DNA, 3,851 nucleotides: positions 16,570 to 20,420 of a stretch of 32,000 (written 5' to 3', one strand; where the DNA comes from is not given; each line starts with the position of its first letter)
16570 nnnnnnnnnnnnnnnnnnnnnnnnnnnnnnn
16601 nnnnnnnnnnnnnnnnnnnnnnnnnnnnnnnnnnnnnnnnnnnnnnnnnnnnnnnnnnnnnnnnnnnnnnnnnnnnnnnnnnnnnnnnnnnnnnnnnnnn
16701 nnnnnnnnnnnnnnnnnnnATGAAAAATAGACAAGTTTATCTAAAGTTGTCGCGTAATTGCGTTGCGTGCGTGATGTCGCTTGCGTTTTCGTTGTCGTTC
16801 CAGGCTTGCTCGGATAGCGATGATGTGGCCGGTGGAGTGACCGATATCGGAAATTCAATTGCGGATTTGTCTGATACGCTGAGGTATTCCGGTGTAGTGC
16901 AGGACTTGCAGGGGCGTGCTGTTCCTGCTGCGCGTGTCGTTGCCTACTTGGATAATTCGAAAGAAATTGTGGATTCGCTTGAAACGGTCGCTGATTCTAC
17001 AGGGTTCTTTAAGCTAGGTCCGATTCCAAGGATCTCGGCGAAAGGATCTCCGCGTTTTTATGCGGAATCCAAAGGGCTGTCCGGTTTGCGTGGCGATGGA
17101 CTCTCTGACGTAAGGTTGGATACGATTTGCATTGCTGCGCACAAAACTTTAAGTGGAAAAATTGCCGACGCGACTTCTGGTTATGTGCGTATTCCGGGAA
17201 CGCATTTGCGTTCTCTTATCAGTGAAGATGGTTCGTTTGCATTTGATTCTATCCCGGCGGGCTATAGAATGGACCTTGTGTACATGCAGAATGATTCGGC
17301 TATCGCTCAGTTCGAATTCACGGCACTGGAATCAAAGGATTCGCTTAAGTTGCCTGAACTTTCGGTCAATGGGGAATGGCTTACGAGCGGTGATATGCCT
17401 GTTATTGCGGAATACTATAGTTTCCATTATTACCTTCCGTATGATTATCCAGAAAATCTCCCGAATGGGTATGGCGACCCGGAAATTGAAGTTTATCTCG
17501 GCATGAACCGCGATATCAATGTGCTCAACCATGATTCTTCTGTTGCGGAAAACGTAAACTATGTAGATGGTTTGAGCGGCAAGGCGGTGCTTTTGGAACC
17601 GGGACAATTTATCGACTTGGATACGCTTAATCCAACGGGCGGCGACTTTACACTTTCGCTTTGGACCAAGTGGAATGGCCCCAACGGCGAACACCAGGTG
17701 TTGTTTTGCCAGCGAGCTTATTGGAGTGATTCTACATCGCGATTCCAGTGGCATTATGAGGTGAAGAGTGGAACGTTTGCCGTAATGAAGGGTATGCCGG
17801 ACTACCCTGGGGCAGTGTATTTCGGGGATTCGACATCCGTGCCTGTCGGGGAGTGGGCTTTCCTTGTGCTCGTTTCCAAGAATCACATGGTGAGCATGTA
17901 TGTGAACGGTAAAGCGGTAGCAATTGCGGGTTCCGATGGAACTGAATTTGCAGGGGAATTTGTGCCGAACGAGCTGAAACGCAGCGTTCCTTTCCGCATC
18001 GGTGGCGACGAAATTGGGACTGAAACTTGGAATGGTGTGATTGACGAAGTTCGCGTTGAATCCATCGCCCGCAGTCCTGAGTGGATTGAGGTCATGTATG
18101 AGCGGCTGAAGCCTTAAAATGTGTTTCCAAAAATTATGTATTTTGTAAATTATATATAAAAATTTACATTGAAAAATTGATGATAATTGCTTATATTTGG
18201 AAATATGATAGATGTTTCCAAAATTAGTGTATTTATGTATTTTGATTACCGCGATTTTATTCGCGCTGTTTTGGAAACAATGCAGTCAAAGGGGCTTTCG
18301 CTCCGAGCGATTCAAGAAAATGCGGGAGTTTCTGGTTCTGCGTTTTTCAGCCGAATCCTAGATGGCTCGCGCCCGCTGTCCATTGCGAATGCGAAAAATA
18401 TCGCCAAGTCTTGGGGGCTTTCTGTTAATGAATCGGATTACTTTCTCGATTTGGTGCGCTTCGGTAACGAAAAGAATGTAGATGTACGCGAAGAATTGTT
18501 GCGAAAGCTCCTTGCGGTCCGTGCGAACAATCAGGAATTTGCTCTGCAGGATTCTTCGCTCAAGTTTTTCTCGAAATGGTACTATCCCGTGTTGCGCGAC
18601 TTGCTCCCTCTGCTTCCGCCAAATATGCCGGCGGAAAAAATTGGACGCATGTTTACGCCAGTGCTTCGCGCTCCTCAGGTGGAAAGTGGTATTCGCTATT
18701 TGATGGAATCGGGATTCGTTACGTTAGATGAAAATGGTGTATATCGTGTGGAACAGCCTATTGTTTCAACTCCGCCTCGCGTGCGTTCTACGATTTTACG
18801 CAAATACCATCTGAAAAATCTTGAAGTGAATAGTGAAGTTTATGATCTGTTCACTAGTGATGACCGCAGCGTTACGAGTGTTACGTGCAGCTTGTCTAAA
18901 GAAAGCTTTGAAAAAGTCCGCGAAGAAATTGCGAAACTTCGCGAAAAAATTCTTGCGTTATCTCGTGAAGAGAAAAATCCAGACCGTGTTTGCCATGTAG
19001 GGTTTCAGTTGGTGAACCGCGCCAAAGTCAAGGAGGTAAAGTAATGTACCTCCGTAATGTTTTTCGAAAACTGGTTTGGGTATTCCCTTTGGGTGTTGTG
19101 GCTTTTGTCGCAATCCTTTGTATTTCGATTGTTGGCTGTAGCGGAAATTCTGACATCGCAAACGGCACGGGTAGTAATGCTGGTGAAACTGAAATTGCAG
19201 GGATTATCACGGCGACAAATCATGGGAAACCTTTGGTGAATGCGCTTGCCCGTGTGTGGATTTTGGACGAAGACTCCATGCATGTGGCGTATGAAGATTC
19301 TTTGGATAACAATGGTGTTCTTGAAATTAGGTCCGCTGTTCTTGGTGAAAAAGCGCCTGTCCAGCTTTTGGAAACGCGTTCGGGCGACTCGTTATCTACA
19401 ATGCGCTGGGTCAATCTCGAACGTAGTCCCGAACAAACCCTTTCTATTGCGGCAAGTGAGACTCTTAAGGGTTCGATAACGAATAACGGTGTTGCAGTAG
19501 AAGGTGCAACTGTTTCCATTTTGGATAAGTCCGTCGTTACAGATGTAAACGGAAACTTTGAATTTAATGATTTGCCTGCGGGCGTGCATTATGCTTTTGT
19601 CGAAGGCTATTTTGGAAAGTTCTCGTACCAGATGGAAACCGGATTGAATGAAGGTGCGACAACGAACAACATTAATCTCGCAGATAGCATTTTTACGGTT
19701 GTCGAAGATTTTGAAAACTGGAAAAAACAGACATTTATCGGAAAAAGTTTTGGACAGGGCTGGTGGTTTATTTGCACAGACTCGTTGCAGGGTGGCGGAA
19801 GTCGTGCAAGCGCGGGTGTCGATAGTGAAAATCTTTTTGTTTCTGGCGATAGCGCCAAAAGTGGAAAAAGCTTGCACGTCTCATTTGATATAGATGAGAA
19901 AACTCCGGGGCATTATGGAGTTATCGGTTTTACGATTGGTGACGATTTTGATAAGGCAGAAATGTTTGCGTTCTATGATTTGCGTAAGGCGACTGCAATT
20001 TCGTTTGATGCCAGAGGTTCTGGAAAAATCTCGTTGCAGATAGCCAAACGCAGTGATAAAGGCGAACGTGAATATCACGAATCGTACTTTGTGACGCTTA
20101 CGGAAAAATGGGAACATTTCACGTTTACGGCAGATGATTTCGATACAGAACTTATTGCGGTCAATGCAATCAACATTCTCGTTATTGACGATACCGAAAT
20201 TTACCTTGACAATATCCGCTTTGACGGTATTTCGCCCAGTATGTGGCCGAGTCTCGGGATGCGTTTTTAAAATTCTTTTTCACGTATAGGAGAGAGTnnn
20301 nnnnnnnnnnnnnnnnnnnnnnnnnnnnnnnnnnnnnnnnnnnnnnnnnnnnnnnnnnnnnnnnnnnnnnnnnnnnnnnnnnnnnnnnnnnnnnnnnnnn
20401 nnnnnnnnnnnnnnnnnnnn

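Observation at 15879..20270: Recurring TIGR02147 HTH protein plus glycan-binding lipoprotein cassette: candidate undescribed glycan-sensing/regulatory module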

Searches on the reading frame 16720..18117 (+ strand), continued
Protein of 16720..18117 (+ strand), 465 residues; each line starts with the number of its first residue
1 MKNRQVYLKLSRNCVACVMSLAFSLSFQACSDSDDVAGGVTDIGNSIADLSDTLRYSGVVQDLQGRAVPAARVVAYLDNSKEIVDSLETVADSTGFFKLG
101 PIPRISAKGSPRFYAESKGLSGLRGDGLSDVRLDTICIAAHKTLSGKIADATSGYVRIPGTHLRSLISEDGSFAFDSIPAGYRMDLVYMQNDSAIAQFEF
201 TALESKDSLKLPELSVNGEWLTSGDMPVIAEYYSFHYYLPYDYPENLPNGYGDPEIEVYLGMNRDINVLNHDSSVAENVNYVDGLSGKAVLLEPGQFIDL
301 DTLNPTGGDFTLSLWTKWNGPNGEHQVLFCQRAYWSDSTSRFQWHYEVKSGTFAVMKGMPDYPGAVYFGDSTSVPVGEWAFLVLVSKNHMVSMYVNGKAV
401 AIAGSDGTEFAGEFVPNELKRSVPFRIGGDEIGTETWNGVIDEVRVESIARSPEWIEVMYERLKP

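Call 74: fold_search(model_id=the predicted structure, library=pdb)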
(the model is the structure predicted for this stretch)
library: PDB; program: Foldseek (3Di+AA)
matches with E <= 10: 1725; with E <= 0.001: 509
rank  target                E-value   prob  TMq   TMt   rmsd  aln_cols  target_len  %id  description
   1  5ho0                  9.4e-11  1.00  0.35  0.21  20.9       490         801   12  Crystal structure of AbnA (closed conformation), a GH43 extracellular arabinanase from Geobacillus stearothermophilus (released 2017-02-01)
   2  5ho2                  1.4e-10  1.00  0.33  0.20  19.8       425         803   16  Crystal structure of AbnA (open conformation), a GH43 extracellular arabinanase from Geobacillus stearothermophilus (released 2017-02-01)
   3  5hp6                  2.0e-10  1.00  0.34  0.20  21.4       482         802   13  Structure of AbnA, a GH43 extracellular arabinanase from Geobacillus stearothermophilus (a new conformational state) (released 2017-02-01)
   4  3pjq_A                3.1e-10  1.00  0.27  0.21  20.4       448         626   12  Trypanosoma cruzi trans-sialidase-like inactive isoform (including the natural mutation Tyr342His) in complex with lac (released 2011-06-08)
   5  5hon_A                3.3e-10  1.00  0.29  0.61   6.7       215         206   20  Structure of Domain 4 of AbnA, a GH43 extracellular arabinanase from Geobacillus stearothermophilus, in complex with a (released 2017-02-01)
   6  1ms5_A                1.3e-09  1.00  0.33  0.25  19.6       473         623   11  Triclinic form of Trypanosoma cruzi trans-sialidase, soaked with N-acetylneuraminyl-a-2,3-thio-galactoside (NA-S-Gal) (released 2003-03-25)
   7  1n1s                  1.6e-09  1.00  0.31  0.23  19.9       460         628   12  Trypanosoma rangeli sialidase (released 2003-01-07)
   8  1ms9_A                1.8e-09  1.00  0.30  0.23  19.5       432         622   12  Triclinic form of Trypanosoma cruzi trans-sialidase, in complex with lactose (released 2003-03-25)
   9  1ms8_B                1.8e-09  1.00  0.29  0.22  19.8       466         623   11  Triclinic form of Trypanosoma cruzi trans-sialidase, in complex with 3-deoxy-2,3-dehydro-N-acetylneuraminic acid (DANA (released 2003-03-25)
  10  1mr5                  2.0e-09  1.00  0.29  0.23  20.1       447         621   11  Orthorhombic form of Trypanosoma cruzi trans-sialidase (released 2003-03-18)
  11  1ms8_A                2.2e-09  1.00  0.30  0.23  19.6       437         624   11  Triclinic form of Trypanosoma cruzi trans-sialidase, in complex with 3-deoxy-2,3-dehydro-N-acetylneuraminic acid (DANA (released 2003-03-25)
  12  1s0i_A                2.4e-09  1.00  0.31  0.24  19.2       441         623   12  Trypanosoma cruzi trans-sialidase in complex with sialyl-lactose (Michaelis complex) (released 2004-05-18)
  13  3b69                  3.2e-09  1.00  0.31  0.24  19.4       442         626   12  T cruzi Trans-sialidase complex with benzoylated NANA derivative (released 2008-05-13)
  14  3opz_A                3.5e-09  1.00  0.29  0.22  19.5       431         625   12  Crystal structure of trans-sialidase in complex with the Fab fragment of a neutralizing monoclonal IgG antibody (released 2011-11-09)
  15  1mz5                  4.4e-09  1.00  0.31  0.24  19.5       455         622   12  Trypanosoma rangeli sialidase (released 2002-10-16)
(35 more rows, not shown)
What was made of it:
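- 16720..18117 (+): Gene 2A: lipoprotein, 465 aa. Lipobox Cys30, tether motif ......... (residues 38-46), two beta-sandwiches, C-terminal LamG. Fold match to the AbnA arabinan-binding domain 5hon_A (call 74).
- On LamG / concanavalin-A-like lectin (PF13385): Fold of 2A: 5hon_A, E = 3e-10 (call 74).
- The LamG domain of 2A matches an arabinan-binding domain (call 74).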

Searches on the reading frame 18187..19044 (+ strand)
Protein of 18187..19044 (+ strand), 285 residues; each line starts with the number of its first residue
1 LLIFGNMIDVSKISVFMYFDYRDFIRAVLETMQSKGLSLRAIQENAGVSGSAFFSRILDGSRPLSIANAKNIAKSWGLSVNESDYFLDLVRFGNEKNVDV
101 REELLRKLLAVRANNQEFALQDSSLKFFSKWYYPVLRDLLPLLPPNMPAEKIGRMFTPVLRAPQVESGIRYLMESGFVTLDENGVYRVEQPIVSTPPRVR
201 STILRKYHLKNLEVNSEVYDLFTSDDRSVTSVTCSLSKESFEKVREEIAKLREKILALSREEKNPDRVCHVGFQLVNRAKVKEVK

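Call 4: search_protein_families(library=ncbifam, proteins=[window:18187-19044:+], max_evalue=0.01)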
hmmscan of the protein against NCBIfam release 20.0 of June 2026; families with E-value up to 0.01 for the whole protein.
window:18187-19044:+ (285 aa): 1 family
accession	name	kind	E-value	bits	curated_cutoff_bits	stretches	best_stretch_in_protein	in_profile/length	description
TIGR02147.1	Fsuc_second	paralog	7.5e-54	183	50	1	13-276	2-267/272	TIGR02147 family protein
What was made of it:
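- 18205..19044 (+): Gene 1B: TIGR02147/DUF4423 protein, 279 aa from the ATG at 18205. 183 bits (call 4).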

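Call 5: search_protein_families(library=pfam, proteins=[window:18187-19044:+], max_evalue=0.1)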
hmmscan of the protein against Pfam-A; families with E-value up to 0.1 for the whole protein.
window:18187-19044:+ (285 aa): 2 families
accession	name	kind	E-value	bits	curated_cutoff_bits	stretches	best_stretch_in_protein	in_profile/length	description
PF14394.12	DUF4423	-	3.3e-20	73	30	1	115-276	5-163/165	Domain of unknown function (DUF4423)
PF19351.4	DUF5929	-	0.065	13.1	27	0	170-219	107-156/222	Domain of unknown function (DUF5929)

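Call 50: search_protein_families(library=padloc, proteins=[window:18208-19044:+], max_evalue=0.01)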
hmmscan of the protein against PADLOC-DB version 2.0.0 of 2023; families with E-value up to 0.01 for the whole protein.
window:18208-19044:+ (278 aa): 0 families

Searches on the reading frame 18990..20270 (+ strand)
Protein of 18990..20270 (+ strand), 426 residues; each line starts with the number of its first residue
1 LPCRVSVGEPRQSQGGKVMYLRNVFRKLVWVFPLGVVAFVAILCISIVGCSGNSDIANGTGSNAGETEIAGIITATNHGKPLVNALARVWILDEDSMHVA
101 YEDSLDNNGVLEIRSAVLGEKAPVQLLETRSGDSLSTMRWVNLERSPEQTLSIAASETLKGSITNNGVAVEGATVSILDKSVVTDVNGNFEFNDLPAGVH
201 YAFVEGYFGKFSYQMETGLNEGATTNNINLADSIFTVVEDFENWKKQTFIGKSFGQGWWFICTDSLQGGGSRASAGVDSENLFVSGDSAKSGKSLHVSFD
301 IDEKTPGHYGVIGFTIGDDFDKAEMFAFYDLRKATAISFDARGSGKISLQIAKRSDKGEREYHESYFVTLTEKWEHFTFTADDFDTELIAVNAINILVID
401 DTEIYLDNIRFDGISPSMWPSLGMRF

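Call 4: search_protein_families(library=ncbifam, proteins=[window:18990-20270:+], max_evalue=0.01)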
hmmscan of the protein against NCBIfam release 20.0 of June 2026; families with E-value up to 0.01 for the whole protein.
window:18990-20270:+ (426 aa): 0 families

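Call 5: search_protein_families(library=pfam, proteins=[window:18990-20270:+], max_evalue=0.1)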
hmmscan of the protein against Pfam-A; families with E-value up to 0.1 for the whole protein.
window:18990-20270:+ (426 aa): 4 families
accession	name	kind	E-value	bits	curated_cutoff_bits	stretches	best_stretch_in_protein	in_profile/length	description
PF13620.12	CarboxypepD_reg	-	4.2e-07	30.6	32.3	1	158-204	1-54/82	Carboxypeptidase regulatory-like domain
PF13715.12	CarbopepD_reg_2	-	8.7e-05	22.9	32.2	1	160-234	2-80/88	CarboxypepD_reg-like domain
PF17802.7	SpaA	-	0.012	16.2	23.1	1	171-205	17-58/91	Prealbumin-like fold domain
PF08547.18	CIA30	-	0.017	15.6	24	1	259-385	12-119/157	Complex I intermediate-associated protein 30 (CIA30)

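Call 50: search_protein_families(library=padloc, proteins=[window:19044-20267:+], max_evalue=0.01)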
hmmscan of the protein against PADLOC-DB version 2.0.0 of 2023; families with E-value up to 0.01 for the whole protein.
window:19044-20267:+ (408 aa): 0 families

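Call 86: search_solved_structures(query=window:19044-20267:+, max_evalue=5)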
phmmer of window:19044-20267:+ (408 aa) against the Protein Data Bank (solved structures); distinct sequences matched with E-value up to 5: 3.
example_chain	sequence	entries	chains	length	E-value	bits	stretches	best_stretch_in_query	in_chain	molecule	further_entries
8f70_A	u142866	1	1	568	0.0072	18.6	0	170-218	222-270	T18.1 Major pilin backbone protein T-antigen,Major pilin backbone protein T-antigen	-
4ll8_E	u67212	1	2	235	0.097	14.8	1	89-171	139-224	SWI5-dependent HO expression protein 3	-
7z35_A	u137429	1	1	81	1.3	11.1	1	267-303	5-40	Putative peroxin 13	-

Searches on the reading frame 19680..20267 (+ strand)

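Call 87: search_protein_families(library=pfam, proteins=[window:19680-20267:+], max_evalue=1)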
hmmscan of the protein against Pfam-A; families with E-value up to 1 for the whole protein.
window:19680-20267:+ (196 aa): 2 families
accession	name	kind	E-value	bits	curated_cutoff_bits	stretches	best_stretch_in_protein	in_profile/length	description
PF08547.18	CIA30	-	0.0057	17.2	24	1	29-156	12-120/157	Complex I intermediate-associated protein 30 (CIA30)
PF21998.2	FERM_C1_MyoVII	-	0.14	12.8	27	1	157-184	20-47/97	Myosin-X FERM PH domain-like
